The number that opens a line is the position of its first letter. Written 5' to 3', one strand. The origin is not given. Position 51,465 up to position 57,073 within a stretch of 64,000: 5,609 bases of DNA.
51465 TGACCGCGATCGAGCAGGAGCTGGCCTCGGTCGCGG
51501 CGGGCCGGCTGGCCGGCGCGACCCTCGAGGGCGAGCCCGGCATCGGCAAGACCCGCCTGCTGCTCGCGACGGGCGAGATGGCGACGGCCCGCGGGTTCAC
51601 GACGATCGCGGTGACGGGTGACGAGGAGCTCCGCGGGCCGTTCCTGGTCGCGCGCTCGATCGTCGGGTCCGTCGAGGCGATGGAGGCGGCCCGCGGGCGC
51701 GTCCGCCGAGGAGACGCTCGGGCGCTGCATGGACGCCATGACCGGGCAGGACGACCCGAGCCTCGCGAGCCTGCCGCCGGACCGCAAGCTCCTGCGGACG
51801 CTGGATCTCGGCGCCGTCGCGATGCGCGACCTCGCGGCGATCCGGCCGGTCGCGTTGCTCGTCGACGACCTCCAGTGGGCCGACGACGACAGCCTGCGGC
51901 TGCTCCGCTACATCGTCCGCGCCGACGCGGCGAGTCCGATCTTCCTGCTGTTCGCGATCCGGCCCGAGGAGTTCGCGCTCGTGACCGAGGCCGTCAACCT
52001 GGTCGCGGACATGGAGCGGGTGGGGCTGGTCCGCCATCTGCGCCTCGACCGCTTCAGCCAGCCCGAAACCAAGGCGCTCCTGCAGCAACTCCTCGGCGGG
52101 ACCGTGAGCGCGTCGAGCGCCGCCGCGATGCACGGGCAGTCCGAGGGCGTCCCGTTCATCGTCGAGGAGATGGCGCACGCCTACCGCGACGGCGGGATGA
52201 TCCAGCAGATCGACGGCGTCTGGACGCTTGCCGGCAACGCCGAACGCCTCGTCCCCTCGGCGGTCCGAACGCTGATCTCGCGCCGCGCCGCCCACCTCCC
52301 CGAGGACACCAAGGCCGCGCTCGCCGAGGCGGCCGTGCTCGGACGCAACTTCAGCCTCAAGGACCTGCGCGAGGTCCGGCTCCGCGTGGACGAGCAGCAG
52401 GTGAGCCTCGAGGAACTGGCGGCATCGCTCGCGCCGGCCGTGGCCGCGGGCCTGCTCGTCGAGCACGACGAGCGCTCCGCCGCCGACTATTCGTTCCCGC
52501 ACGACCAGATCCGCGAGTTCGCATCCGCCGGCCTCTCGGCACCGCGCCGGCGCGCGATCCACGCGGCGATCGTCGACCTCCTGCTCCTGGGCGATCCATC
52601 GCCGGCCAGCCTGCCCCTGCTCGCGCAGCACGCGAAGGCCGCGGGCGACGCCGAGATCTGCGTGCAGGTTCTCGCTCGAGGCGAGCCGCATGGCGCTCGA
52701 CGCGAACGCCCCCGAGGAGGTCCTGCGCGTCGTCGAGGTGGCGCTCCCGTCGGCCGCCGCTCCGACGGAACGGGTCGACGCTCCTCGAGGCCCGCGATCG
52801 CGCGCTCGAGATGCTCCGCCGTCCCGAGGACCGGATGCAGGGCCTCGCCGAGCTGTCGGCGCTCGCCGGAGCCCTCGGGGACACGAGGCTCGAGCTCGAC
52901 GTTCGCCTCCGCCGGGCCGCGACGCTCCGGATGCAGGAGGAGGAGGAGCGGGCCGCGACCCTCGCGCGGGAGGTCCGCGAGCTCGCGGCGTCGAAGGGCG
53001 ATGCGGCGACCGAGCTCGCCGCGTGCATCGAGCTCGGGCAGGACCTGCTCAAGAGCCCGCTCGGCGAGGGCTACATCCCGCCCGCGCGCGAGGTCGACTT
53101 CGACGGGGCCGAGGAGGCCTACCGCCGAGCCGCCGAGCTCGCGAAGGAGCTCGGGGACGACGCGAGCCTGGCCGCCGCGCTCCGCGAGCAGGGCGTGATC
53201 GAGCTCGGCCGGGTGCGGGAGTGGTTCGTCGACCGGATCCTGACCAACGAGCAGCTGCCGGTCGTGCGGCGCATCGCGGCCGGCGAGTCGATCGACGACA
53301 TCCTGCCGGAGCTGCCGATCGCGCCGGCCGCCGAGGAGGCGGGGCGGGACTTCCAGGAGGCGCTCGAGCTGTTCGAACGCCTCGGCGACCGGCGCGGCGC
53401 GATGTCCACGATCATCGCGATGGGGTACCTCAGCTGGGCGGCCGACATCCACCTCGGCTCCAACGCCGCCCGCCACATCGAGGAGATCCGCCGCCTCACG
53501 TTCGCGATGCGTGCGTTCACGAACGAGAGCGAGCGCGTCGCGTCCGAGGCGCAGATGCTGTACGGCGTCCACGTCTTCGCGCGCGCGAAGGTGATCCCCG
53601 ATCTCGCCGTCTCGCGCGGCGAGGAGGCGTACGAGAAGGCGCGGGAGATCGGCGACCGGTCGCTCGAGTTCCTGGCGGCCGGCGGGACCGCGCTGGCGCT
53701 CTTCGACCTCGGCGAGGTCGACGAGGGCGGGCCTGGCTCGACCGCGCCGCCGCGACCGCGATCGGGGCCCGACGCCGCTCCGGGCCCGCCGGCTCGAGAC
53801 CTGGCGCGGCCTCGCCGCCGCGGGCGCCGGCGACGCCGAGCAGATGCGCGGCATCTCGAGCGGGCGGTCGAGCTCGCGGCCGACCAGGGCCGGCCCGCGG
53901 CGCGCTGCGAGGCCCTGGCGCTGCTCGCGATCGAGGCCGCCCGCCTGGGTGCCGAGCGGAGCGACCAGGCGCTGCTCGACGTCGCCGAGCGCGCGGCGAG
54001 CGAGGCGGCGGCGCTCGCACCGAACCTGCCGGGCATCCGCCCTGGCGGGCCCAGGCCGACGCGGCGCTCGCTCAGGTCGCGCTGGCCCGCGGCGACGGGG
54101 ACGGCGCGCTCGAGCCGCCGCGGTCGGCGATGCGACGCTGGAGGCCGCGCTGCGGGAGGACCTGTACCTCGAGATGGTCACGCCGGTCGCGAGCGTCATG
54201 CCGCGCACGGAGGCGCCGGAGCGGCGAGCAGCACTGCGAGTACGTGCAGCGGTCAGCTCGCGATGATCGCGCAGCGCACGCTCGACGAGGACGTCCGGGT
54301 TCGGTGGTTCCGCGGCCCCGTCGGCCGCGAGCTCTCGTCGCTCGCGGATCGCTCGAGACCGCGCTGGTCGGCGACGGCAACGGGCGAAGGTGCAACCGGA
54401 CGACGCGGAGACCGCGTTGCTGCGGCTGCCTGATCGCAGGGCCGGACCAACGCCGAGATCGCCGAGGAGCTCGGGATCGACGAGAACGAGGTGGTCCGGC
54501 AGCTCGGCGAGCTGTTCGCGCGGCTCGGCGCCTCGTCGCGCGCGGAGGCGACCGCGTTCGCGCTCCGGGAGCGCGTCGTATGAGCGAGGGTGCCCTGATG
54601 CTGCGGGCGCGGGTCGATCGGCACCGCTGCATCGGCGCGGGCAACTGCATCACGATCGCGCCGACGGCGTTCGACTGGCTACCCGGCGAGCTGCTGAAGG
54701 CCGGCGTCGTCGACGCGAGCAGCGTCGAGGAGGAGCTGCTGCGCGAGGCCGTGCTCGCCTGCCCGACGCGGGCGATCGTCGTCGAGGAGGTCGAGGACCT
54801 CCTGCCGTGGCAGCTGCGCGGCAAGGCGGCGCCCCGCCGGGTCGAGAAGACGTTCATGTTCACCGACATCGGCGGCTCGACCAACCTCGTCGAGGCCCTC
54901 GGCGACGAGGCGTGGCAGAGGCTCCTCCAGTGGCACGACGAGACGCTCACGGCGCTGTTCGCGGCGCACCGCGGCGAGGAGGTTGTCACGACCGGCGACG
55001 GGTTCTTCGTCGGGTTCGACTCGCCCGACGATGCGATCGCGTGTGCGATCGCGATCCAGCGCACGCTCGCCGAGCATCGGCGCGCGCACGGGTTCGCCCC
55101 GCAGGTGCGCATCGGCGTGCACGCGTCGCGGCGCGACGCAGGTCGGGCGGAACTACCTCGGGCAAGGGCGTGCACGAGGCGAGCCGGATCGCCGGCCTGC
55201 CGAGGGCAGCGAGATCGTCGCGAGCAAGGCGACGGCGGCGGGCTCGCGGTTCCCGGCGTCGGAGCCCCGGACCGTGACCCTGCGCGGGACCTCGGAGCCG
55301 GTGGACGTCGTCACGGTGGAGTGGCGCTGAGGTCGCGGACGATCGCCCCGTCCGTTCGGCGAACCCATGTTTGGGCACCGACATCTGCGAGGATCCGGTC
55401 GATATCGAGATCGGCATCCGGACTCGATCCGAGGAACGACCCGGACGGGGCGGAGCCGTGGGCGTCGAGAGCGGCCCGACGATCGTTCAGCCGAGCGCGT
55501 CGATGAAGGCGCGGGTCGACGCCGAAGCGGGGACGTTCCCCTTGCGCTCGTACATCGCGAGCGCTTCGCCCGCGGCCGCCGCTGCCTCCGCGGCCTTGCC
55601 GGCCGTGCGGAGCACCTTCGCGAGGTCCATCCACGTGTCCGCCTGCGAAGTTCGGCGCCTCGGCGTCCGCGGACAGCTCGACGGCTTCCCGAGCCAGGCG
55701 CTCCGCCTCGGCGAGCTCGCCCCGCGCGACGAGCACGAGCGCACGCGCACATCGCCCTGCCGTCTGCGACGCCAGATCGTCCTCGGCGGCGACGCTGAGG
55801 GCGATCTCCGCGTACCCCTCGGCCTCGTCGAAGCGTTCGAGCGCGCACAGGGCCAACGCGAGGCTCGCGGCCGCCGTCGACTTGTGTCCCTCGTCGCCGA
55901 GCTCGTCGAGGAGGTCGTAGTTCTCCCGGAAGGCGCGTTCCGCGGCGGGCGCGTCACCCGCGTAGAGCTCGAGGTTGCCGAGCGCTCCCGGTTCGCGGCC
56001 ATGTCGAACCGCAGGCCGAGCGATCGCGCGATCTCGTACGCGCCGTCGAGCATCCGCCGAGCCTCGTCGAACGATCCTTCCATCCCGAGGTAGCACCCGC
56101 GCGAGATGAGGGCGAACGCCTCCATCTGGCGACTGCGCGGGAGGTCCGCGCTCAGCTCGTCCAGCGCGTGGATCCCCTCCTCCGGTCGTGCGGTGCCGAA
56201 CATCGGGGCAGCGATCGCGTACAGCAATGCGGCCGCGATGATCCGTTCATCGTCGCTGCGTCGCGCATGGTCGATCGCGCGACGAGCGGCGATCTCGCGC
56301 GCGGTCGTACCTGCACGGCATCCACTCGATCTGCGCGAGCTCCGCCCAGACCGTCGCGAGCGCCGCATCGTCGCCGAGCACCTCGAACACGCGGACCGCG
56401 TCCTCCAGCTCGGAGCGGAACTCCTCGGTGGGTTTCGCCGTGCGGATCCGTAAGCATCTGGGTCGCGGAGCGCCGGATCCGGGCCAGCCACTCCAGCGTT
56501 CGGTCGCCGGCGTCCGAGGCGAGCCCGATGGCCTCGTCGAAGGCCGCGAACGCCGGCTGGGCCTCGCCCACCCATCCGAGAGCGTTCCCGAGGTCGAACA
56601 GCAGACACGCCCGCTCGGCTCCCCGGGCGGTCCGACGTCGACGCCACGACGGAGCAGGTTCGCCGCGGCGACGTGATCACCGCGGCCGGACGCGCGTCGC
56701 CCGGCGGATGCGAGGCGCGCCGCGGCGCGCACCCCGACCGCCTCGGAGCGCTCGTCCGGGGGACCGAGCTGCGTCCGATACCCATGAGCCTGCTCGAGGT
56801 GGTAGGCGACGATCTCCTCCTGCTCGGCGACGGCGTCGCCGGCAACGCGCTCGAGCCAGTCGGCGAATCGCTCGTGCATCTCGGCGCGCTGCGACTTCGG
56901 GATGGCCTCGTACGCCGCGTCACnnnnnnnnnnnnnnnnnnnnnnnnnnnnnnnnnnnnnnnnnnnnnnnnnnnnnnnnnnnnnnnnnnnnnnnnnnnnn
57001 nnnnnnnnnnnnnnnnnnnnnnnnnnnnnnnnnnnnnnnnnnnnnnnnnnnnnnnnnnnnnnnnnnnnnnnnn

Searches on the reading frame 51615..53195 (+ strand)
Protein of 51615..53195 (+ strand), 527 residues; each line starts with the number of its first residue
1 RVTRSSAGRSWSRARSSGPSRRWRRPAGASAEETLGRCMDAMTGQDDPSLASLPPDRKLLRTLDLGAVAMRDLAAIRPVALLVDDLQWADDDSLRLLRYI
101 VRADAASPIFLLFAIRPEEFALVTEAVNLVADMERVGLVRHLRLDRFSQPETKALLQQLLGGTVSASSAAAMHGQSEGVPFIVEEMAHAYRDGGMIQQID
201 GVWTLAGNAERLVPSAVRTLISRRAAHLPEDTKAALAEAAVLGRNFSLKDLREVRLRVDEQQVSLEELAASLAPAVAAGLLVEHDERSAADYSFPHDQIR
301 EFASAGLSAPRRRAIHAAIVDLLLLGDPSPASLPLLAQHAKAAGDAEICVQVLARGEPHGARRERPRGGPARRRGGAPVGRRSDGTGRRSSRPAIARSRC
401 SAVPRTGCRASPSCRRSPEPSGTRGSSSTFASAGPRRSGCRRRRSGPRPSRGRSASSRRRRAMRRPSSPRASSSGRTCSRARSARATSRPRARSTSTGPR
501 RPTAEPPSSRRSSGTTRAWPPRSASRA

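Call 70: search_protein_families(library=pfam, proteins=[window:51615-53195:+], max_evalue=0.01)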
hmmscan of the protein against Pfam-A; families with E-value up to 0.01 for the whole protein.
window:51615-53195:+ (527 aa): 1 family
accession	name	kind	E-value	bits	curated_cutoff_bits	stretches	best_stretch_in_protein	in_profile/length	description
PF13191.12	AAA_16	-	6.2e-06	27.3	32.6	1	36-111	103-166/167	AAA ATPase domain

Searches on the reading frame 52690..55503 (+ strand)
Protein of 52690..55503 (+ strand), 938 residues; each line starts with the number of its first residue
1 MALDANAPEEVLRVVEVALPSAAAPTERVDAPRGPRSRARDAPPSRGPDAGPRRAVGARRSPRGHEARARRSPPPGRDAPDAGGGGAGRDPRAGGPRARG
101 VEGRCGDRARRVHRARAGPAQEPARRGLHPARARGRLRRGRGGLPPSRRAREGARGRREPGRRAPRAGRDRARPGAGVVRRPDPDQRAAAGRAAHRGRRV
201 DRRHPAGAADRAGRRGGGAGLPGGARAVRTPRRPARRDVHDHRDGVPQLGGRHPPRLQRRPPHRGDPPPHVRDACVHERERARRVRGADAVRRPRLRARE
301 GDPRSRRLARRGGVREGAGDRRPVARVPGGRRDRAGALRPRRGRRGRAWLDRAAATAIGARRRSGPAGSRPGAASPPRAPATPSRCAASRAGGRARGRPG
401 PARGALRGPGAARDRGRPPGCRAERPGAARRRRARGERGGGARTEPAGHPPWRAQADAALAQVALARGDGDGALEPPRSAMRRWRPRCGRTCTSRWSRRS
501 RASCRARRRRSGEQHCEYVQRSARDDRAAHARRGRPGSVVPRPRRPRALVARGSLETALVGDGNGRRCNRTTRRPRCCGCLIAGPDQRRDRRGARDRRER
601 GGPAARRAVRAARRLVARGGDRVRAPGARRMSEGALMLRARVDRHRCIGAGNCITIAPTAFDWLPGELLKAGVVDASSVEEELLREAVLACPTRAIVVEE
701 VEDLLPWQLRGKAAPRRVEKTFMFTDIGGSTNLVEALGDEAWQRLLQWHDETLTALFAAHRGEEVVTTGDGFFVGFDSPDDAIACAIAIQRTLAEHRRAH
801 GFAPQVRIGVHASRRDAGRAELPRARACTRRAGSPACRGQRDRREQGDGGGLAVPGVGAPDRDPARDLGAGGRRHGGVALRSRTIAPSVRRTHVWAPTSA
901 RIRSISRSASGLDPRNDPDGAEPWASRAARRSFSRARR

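Call 70: search_protein_families(library=pfam, proteins=[window:52690-55503:+], max_evalue=0.01)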
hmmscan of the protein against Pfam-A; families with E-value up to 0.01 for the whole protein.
window:52690-55503:+ (938 aa): 3 families
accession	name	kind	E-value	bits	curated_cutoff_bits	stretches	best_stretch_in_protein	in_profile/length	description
PF13370.11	Fer4_13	-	7.2e-08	33.4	24.5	1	642-696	1-56/58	4Fe-4S single cluster domain of Ferredoxin I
PF00211.25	Guanylate_cyc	-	6.1e-06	26.4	21.9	1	721-818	10-114/183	Adenylate and Guanylate cyclase catalytic domain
PF13459.11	Fer4_15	-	0.00018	22.6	22.4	1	641-698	2-66/66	4Fe-4S single cluster domain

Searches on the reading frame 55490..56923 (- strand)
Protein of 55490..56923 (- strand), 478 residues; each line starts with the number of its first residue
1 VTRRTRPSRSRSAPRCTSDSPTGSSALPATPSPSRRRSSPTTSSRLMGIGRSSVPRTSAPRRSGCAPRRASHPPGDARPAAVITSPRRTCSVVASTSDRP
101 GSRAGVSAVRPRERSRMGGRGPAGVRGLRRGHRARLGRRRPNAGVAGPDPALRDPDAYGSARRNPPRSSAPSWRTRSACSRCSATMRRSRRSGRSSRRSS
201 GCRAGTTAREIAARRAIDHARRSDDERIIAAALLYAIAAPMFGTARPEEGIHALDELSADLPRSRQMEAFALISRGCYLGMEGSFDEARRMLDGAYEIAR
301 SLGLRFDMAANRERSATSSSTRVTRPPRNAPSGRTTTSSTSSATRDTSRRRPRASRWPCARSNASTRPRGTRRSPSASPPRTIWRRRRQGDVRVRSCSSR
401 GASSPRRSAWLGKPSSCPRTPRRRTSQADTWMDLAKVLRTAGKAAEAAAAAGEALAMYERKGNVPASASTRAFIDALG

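Call 70: search_protein_families(library=pfam, proteins=[window:55490-56923:-], max_evalue=0.01)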
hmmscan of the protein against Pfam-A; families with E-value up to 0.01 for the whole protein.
window:55490-56923:- (478 aa): 2 families
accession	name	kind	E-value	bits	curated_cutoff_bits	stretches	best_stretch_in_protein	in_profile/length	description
PF13424.12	TPR_12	-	0.00028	21.5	30.1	0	427-459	44-76/77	Tetratricopeptide repeat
PF13374.12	TPR_10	-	0.00075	19.9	27.5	0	433-460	7-34/42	Tetratricopeptide repeat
